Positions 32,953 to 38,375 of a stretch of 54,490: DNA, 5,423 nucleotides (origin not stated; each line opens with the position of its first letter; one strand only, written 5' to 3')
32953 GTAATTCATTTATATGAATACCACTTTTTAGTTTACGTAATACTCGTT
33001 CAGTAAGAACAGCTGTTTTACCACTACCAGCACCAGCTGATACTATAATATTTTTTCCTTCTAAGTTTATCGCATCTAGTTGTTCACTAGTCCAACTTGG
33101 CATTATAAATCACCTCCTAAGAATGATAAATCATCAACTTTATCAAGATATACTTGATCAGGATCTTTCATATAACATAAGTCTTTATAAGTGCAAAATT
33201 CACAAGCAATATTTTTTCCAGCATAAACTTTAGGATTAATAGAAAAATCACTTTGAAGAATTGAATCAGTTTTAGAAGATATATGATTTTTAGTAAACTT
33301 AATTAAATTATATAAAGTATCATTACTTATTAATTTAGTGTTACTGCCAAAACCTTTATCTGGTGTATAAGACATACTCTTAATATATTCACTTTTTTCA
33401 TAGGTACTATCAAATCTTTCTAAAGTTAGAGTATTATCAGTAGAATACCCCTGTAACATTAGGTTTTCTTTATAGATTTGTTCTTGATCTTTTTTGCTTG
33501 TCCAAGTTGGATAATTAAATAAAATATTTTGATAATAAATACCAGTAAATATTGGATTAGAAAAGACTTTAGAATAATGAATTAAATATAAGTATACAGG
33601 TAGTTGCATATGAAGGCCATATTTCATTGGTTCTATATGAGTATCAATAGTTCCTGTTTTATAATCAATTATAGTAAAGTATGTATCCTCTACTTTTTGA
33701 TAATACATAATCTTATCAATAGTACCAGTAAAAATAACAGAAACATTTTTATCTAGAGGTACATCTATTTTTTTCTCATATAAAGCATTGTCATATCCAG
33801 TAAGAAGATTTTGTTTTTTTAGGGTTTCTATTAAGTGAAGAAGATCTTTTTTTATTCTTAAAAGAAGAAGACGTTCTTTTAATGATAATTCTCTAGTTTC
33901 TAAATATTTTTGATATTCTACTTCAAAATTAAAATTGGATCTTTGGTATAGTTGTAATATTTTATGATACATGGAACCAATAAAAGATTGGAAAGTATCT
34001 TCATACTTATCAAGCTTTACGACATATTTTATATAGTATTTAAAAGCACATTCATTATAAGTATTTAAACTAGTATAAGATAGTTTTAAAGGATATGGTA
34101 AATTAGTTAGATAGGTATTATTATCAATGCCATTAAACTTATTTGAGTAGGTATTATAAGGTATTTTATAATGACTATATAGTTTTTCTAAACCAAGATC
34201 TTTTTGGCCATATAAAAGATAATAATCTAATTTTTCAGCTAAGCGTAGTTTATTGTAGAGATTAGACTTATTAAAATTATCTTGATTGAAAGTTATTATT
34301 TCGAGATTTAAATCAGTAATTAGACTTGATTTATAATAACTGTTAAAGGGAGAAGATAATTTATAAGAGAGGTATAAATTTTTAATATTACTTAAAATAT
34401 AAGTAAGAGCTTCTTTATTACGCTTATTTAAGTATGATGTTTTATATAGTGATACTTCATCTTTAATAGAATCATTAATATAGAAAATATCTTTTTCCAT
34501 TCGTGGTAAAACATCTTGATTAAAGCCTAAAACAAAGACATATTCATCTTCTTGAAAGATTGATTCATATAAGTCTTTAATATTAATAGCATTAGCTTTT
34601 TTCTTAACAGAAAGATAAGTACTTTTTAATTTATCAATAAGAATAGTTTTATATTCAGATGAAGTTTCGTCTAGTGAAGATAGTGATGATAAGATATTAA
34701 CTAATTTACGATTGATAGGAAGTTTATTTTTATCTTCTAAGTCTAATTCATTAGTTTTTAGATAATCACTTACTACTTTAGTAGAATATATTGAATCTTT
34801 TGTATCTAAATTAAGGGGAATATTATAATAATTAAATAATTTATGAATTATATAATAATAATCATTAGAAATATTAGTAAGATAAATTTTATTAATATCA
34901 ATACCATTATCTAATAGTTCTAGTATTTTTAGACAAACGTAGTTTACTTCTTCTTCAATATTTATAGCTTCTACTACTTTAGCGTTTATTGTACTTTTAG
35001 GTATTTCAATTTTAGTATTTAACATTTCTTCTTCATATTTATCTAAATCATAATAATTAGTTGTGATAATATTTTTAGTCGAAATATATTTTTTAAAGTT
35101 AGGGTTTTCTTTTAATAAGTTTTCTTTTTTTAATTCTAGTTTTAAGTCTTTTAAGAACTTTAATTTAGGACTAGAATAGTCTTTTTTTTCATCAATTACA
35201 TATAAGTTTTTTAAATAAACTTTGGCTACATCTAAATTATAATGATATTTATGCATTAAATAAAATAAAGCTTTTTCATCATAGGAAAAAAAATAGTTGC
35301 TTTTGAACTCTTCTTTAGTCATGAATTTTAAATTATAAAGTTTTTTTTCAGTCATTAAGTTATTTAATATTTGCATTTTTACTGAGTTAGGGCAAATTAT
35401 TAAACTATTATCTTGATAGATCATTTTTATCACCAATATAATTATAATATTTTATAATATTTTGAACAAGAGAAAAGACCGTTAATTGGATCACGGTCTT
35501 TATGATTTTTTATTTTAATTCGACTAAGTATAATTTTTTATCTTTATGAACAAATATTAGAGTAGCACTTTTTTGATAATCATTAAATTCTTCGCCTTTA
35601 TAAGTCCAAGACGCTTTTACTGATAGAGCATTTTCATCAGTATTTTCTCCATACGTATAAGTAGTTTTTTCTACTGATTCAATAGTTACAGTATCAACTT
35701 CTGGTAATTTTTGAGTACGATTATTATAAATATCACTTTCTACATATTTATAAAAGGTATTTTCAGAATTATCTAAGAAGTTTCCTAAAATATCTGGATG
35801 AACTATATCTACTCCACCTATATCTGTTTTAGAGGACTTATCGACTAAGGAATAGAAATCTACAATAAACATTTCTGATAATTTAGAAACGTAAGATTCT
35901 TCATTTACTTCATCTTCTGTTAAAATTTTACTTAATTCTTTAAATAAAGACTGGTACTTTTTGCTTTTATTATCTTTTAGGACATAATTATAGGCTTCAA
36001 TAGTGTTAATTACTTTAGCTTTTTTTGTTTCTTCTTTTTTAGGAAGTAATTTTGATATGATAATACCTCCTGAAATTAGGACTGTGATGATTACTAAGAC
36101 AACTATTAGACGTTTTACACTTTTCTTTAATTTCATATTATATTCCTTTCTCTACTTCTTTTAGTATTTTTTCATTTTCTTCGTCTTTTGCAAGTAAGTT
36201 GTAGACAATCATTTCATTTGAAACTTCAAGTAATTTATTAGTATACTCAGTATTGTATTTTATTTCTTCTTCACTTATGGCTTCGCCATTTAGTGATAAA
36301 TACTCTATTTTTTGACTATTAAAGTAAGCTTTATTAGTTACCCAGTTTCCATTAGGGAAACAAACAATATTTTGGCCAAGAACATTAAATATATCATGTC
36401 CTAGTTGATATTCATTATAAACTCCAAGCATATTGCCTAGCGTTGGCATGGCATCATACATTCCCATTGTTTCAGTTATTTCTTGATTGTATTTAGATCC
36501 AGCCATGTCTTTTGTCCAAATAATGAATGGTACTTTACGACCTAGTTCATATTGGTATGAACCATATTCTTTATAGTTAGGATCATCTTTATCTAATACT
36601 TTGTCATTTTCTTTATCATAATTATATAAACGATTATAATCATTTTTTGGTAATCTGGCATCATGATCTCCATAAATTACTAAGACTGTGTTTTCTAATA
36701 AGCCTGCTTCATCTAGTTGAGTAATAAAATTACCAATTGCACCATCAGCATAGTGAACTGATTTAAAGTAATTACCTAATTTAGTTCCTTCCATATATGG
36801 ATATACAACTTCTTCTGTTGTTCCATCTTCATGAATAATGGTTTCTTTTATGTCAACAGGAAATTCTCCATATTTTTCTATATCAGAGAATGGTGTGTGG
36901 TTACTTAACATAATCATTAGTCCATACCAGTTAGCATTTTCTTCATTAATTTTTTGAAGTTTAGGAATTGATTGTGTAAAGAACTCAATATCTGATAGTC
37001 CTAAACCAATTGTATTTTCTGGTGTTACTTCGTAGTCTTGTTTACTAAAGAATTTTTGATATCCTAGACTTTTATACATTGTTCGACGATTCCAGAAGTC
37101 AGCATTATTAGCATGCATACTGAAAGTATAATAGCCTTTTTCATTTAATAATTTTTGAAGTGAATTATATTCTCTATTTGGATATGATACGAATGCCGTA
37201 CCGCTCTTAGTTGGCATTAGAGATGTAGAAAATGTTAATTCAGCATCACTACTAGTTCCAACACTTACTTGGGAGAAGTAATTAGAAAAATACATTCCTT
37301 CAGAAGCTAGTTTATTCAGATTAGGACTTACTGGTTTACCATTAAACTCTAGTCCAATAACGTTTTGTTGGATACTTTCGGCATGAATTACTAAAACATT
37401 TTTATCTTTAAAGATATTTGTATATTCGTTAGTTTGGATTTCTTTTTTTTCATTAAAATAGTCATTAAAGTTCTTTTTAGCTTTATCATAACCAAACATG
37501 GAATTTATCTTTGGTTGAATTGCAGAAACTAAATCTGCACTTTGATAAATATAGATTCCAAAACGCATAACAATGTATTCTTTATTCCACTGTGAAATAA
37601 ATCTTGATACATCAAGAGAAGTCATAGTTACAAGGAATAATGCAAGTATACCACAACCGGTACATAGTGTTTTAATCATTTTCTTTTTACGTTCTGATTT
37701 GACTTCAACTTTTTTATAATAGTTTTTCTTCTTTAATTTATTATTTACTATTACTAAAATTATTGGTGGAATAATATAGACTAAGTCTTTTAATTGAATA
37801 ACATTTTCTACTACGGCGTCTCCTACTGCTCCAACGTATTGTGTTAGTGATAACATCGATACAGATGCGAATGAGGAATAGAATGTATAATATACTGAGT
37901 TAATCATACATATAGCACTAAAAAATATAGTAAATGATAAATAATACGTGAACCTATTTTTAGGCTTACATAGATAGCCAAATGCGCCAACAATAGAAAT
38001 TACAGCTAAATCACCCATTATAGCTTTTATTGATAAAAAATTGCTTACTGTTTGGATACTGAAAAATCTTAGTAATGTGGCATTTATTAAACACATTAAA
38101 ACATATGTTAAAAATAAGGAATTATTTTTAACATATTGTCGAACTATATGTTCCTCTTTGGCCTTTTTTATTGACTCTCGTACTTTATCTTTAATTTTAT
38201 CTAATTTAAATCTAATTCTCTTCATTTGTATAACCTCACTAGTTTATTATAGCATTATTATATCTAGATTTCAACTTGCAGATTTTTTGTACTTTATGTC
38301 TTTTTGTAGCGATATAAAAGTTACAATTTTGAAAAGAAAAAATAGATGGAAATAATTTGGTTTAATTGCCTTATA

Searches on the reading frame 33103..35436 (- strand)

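Call 9: search_protein_families(library=pfam, proteins=[window:33103-35436:-], max_evalue=0.00001)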
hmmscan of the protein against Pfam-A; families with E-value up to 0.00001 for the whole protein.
window:33103-35436:- (777 aa): 1 family
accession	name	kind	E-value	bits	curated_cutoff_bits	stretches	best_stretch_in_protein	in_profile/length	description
PF12705.13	PDDEXK_1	-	1.4e-21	78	22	1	452-754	2-246/247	PD-(D/E)XK nuclease superfamily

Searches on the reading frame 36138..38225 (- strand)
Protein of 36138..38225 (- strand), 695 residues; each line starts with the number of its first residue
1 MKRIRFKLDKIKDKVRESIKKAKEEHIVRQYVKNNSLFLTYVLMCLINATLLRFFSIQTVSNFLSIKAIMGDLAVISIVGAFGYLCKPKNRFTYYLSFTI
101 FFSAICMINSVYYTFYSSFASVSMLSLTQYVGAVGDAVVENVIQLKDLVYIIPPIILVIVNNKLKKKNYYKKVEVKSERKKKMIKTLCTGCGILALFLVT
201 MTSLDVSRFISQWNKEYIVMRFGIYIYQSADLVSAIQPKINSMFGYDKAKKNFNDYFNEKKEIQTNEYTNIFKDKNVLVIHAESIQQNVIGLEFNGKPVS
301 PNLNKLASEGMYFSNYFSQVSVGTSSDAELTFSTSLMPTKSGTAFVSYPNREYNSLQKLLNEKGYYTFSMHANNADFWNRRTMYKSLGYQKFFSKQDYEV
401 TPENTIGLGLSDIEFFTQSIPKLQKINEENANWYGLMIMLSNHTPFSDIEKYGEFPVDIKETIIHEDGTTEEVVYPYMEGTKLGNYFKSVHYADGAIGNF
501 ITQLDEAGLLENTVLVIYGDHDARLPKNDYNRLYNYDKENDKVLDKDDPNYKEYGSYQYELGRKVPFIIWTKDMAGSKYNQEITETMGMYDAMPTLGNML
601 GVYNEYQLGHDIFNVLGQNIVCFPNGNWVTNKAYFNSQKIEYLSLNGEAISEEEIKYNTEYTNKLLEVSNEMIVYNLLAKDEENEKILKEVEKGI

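Call 9: search_protein_families(library=pfam, proteins=[window:36138-38225:-], max_evalue=0.00001)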
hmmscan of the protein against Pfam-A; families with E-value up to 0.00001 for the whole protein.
window:36138-38225:- (695 aa): 1 family
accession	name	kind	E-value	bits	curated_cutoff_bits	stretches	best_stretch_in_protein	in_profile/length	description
PF00884.28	Sulfatase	-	1.1e-36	127.1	25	1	275-601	1-300/301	Sulfatase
